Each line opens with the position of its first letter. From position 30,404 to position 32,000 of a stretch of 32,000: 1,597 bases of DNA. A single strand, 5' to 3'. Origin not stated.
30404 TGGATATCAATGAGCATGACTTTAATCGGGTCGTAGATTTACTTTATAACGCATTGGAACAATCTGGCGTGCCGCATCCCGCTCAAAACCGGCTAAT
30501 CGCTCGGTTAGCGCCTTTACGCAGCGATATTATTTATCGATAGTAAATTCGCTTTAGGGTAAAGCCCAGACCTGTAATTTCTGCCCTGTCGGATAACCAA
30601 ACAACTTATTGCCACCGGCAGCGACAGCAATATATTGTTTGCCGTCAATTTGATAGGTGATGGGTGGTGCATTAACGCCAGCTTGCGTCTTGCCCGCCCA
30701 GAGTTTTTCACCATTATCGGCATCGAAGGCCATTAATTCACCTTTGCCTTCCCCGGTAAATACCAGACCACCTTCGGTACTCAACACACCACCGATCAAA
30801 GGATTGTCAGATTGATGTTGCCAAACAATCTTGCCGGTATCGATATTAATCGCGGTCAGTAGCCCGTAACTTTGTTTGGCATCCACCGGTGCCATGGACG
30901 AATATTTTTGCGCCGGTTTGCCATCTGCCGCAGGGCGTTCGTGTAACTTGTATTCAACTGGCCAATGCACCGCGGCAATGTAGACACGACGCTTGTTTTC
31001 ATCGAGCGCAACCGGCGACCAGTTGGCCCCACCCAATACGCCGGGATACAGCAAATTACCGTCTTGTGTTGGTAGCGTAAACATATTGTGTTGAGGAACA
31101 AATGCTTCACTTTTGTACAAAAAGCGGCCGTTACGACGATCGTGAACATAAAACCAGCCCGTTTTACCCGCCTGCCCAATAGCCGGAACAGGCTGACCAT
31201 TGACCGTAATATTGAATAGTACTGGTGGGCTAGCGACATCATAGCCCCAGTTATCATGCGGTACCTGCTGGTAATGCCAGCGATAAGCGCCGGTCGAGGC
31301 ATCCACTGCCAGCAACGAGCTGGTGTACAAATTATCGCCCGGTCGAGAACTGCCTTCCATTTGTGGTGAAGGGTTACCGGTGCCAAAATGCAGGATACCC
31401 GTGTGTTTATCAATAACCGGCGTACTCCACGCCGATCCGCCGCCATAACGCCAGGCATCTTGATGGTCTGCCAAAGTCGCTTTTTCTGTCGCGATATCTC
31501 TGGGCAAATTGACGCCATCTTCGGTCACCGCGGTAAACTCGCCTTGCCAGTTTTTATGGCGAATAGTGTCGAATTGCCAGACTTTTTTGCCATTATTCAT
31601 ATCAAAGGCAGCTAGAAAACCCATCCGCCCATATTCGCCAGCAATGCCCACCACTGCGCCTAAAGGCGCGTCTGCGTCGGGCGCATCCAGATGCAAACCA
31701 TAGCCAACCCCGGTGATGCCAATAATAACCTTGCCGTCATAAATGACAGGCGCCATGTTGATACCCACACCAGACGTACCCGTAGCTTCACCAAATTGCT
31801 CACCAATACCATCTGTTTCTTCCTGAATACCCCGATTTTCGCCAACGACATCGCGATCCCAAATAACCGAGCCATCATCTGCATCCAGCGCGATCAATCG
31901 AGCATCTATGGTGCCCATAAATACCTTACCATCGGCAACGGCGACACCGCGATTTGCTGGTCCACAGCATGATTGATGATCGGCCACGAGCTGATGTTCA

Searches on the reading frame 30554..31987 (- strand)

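Call 84: search_protein_families(library=pfam, proteins=[window:30554-31987:-], max_evalue=0.00001)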
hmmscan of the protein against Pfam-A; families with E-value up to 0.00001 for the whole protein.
window:30554-31987:- (477 aa): 3 families
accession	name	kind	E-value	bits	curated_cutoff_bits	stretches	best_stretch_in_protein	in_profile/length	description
PF01011.28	PQQ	-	2.4e-68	231.7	26.7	2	11-300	97-346/595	Glucose/ethanol/alcohol dehydrogenase, beta-propeller domain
PF13360.13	PQQ_2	-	3e-23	83.1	27.6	2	375-465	3-88/233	Outer membrane protein assembly factor BamB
PF13570.13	Beta-prop_ACSF4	-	5.7e-12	46.1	133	1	375-461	155-237/329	Beta-alanine-activating enzyme, beta-propeller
